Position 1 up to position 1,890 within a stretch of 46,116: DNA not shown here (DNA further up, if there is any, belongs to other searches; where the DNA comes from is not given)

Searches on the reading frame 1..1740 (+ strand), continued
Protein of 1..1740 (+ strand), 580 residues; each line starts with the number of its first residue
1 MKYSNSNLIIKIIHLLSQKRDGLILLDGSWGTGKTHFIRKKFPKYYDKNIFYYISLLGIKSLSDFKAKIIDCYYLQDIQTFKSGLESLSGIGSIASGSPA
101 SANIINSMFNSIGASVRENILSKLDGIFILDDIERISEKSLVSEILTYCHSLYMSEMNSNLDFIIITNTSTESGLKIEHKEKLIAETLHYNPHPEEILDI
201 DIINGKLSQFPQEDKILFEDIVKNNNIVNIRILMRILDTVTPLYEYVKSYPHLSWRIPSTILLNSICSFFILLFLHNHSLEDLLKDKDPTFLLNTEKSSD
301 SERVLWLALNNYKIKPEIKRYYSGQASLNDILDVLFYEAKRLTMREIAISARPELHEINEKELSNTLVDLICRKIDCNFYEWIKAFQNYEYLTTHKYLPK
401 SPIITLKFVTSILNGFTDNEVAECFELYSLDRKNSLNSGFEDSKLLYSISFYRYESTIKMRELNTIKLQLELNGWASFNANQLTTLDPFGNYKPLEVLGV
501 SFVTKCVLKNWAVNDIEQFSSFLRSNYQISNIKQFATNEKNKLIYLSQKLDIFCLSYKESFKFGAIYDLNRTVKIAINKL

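Call 42: find_encoding_contigs(protein=P0027, flank=8000, max_places=3)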
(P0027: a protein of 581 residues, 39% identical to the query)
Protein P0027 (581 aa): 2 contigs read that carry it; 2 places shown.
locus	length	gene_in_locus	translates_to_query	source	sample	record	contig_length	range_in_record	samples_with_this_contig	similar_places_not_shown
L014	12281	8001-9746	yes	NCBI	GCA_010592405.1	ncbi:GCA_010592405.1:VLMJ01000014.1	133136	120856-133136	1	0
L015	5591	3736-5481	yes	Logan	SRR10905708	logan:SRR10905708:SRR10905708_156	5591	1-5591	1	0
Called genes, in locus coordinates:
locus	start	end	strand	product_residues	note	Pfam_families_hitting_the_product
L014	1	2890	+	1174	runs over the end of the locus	PF01855:POR_N, PF17147:PFOR_II, PF01558:POR, PF10371:EKR, PF12838:Fer4_7, PF13183:Fer4_8 (weak), PF13187:Fer4_9 (weak), PF13484:Fer4_16, +5 more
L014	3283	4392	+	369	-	PF13609:Porin_4, PF00267:Porin_1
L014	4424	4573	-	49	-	-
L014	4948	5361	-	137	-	PF04828:GFA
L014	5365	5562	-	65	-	-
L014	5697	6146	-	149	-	-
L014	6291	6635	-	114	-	PF06961:DUF1294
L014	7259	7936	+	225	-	PF02586:SRAP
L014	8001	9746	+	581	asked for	PF07693:KAP_NTPase (faint)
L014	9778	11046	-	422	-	PF00817:IMS, PF11799:IMS_C, PF13438:DUF4113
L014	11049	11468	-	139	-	PF00717:Peptidase_S24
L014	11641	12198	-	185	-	PF00239:Resolvase, PF02796:HTH_7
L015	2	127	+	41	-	?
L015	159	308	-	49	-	-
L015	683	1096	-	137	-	PF04828:GFA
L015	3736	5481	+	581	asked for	PF07693:KAP_NTPase (faint)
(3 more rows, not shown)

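Call 44: predict_structure(alignment_id=A1)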
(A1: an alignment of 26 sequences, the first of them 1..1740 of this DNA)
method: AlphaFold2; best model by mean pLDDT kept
length: 580 residues; sequences in the alignment: 26
mean_pLDDT: 84.6   pTM: 0.56
mean pLDDT of the five models: 84.6, 83.8, 83.4, 81.0, 80.3
residues with pLDDT >= 90: 319; 70-90: 177; 50-70: 39; < 50: 45
segments of 3 or more residues with pLDDT < 50: 1-3, 77-109, 172-176
pLDDT, mean of each block of 10 residues (from residue 1): 66 88 88 88 87 88 88 62 36 33 43 64 87 85 90 77 84 48 80 89 90 96 93 95 93 91 97 92 79 64 90 91 94 88 87 81 94 93 93 91 93 94 89 68 90 92 95 94 91 93 96 97 88 84 97 95 97 92
secondary structure, 60 per line:
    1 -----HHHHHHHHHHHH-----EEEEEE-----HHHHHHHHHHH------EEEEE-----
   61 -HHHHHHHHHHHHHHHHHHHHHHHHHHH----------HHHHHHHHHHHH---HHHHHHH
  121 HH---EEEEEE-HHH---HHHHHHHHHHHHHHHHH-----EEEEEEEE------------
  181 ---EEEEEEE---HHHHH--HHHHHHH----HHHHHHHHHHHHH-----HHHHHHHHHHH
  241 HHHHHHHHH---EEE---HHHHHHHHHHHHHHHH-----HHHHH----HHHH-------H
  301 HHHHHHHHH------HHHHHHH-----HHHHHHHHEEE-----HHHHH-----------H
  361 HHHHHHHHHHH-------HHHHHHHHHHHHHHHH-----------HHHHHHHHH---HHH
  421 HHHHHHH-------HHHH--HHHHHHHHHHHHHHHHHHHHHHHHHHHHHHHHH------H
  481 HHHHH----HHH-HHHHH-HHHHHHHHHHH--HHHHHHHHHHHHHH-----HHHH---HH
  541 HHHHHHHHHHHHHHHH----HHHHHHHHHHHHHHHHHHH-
elements in order: H6-17 E23-28 H34-44 E51-55 H62-88 H99-110 H114-122 E126-131 H139-155 E161-168 E184-190 H194-198 H201-207 H212-224 H230-249 E253-255 H259-274 H280-284 H289-292 H300-309 H316-322 H328-335 E336-338 H344-348 H360-371 H379-394 H406-414 H418-427 H435-438 H441-473 H480-485 H494-498 H500-510 H513-526 H532-535 H539-556 H561-579

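Call 48: find_related_loci(query=A1, collection=genome_contigs, flank=10000)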
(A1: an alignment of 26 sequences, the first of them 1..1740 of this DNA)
Query A1 (580 aa) in genome_contigs; peptide patterns used: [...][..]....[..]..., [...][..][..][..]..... (x = any residue, [..] = any of these).
600 stretches matched a pattern (row limit reached: there are more); 152 encode a relative of the query (tblastn E <= 1e-3); the best 80 are kept; 80 distinct loci.
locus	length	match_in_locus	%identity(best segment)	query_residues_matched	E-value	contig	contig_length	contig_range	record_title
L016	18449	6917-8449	25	23-535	1e-22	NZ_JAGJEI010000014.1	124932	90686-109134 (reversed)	Pseudoalteromonas sp. MMG007 assembly_contig_14, whole genome shotgun sequence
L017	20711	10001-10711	29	23-264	5e-21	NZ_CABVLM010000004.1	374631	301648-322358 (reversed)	Pseudoalteromonas rhizosphaerae strain RA15, whole genome shotgun sequence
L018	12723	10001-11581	24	23-551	5e-20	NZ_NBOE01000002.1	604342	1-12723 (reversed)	Colwellia polaris strain MCCC 1C00015 scaffold2, whole genome shotgun sequence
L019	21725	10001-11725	22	23-577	7e-18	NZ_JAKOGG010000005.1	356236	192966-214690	Shewanella electrica strain C32 NODE_5_length_356236_cov_146.466432, whole genome shotgun sequence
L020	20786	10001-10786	28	23-283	5e-17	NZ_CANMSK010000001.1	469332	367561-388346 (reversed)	Uncultured Psychrosphaera sp. isolate 2-982.fasta NODE_1, whole genome shotgun sequence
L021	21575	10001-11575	23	22-548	2e-18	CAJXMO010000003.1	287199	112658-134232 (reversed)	MAG TPA_asm: uncultured Alteromonadaceae bacterium isolate SRR6201619_bin.13_MetaBAT_v2.12.1_MAG genome assembly, contig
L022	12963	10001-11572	24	11-535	2e-15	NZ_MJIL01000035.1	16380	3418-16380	Photobacterium proteolyticum strain 13-12 C1863, whole genome shotgun sequence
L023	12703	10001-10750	27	12-266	5e-15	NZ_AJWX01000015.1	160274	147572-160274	Pseudomonas sp. M47T1 contig015, whole genome shotgun sequence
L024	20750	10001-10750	25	12-266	3e-14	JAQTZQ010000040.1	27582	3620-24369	MAG: Rhodocyclaceae bacterium isolate STC_64 NODE_3510_length_27582_cov_11.393480_Sandtown_C, whole genome shotgun seque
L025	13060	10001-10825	24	23-302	1e-13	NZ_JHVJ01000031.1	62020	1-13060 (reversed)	Marinobacterium jannaschii DSM 6295 Q354DRAFT_scaffold00023.23_C, whole genome shotgun sequence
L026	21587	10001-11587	22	23-555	4e-13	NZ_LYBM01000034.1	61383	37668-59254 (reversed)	Veronia pacifica strain CAIM 1920 contig034, whole genome shotgun sequence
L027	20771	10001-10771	28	15-266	9e-12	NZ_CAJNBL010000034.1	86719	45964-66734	Candidatus Nitrotoga fabula isolate Candidatus Nitrotoga sp. ZN8, whole genome shotgun sequence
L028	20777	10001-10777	25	14-291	2e-11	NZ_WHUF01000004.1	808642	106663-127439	Rugamonas rivuli strain FT103W NODE_4_length_808642_cov_26.833557_4, whole genome shotgun sequence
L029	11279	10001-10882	25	11-320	2e-11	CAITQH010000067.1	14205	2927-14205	MAG: uncultured beta proteobacterium isolate Umea1p3_bin-566 genome assembly, contig: bin-566:067/536, whole genome shot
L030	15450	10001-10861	27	5-274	2e-11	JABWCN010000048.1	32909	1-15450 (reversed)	MAG: Bdellovibrionaceae bacterium isolate MAG_57 scaffold_1160, whole genome shotgun sequence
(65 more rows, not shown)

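Call 49: find_encoding_contigs(protein=P0020, flank=8000, max_places=3)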
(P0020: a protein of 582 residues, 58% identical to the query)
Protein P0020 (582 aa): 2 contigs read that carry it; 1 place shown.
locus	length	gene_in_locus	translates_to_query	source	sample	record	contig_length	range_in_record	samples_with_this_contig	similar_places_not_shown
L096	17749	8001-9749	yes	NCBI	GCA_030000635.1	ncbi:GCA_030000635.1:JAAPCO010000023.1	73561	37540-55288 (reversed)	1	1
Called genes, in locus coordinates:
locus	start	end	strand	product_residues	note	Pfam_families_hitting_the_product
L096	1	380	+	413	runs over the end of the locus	PF01595:CNNM, PF00571:CBS (weak), PF03471:CorC_HlyC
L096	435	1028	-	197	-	PF01025:GrpE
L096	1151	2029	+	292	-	PF01513:NAD_kinase, PF20143:NAD_kinase_C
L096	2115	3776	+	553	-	PF02463:SMC_N, PF13476:AAA_23, PF13555:AAA_29 (faint)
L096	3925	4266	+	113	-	PF04355:BamE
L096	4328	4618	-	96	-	PF03658:Ub-RnfH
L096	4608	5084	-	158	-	PF10604:Polyketide_cyc2, PF03364:Polyketide_cyc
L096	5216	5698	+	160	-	PF01668:SmpB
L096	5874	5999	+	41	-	-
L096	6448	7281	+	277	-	-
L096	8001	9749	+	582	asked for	PF07693:KAP_NTPase (faint)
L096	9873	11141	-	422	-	PF00817:IMS, PF11798:IMS_HHH (weak), PF11799:IMS_C, PF13438:DUF4113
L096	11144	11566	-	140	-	PF00717:Peptidase_S24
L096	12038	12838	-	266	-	PF03354:TerL_ATPase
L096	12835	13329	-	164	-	PF05119:Terminase_4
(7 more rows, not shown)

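Call 50: find_encoding_contigs(protein=P0031, flank=8000, max_places=2)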
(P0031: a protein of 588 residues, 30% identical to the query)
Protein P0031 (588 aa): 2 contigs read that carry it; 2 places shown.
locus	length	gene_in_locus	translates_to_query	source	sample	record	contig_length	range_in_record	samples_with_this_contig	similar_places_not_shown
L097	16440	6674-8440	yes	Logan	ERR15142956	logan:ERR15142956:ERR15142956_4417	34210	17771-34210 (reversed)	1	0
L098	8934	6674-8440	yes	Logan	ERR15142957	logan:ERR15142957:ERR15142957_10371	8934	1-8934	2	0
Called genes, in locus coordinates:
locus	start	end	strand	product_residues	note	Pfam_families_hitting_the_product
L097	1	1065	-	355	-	?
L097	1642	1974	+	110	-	-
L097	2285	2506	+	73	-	-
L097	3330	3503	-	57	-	-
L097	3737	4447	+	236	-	-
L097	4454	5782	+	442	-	PF01024:Colicin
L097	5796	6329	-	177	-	PF03857:Colicin_im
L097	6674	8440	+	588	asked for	PF07693:KAP_NTPase (faint), PF13401:AAA_22 (weak)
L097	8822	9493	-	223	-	PF03050:DDE_Tnp_IS66 (weak), PF00665:rve, PF13610:DDE_Tnp_IS240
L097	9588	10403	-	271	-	-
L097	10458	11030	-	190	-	PF11726:YagK_YfjJ_C (faint)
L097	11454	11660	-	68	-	PF05930:Phage_AlpA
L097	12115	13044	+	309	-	PF10723:RepB-RCR_reg (faint)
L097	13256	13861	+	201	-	PF06067:DUF932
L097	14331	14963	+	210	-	PF12787:EcsC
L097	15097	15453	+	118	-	-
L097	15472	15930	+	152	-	-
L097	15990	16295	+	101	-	-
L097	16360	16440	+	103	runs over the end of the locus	-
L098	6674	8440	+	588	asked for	PF07693:KAP_NTPase (faint), PF13401:AAA_22 (weak)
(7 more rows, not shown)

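Call 51: find_encoding_contigs(protein=P0019, flank=8000, max_places=2)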
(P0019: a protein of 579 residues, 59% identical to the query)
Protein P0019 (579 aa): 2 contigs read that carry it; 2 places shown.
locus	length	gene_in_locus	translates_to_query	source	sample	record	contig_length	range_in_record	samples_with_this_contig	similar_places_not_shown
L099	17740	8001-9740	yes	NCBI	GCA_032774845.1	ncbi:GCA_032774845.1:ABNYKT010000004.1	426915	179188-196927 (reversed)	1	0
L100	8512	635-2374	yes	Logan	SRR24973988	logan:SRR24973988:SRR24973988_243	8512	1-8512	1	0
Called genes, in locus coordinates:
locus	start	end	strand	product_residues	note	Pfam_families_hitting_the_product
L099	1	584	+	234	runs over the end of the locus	PF00345:PapD_N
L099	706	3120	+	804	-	PF13954:PapC_N, PF00577:Usher, PF13953:PapC_C (weak)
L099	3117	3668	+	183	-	-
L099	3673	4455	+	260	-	PF06551:DUF1120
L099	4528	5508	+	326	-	PF01965:DJ-1_PfpI, PF00165:HTH_AraC, PF12833:HTH_18, PF00165:HTH_AraC (weak)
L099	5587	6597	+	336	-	PF00044:Gp_dh_N, PF02800:Gp_dh_C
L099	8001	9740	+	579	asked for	-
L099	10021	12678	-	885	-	PF27659:CHP02642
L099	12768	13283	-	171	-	-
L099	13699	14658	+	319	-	-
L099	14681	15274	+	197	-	-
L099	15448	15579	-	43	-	-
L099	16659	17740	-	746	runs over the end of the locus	PF07693:KAP_NTPase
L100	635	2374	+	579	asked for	-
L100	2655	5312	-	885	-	PF27659:CHP02642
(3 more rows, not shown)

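Call 52: search_protein_representatives(alignment_id=A1)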
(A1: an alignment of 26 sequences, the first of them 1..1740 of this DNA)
Query: 26 sequences, 583 profile positions. Proteins with E-value up to 0.001 (for the whole library): 8143; up to 1e-10: 5884; up to 1e-30: 282. The best 150 are listed.
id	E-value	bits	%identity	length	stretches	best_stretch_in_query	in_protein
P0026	2.3e-230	782.7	-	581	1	1-580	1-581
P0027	1.2e-201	687.9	-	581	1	1-580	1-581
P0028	8.8e-199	678.4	-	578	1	1-580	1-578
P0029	1.7e-190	651.0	-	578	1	1-582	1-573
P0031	4.4e-182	623.3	-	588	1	1-582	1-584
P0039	6.2e-167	573.2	-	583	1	1-580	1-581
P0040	3.3e-148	511.4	-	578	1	1-580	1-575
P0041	9.2e-140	483.5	-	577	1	1-580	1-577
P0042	1.1e-138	479.9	-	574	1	1-580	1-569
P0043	1.2e-136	473.3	-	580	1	1-580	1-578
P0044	1.2e-132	460.1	-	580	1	3-580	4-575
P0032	5.0e-118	411.7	-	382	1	4-388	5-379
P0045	1.6e-111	390.3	-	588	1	2-582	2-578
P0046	1.8e-100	353.8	-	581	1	3-582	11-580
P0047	1.8e-95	337.3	-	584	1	5-581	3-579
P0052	1.1e-71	258.7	-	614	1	2-582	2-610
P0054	4.2e-68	246.9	-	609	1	6-574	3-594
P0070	3.8e-62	227.2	-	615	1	5-581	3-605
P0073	2.5e-60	221.2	-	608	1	5-580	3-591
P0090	5.5e-55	203.6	-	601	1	5-579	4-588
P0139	3.5e-43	164.6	-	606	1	1-579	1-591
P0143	9.7e-43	163.1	-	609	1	6-573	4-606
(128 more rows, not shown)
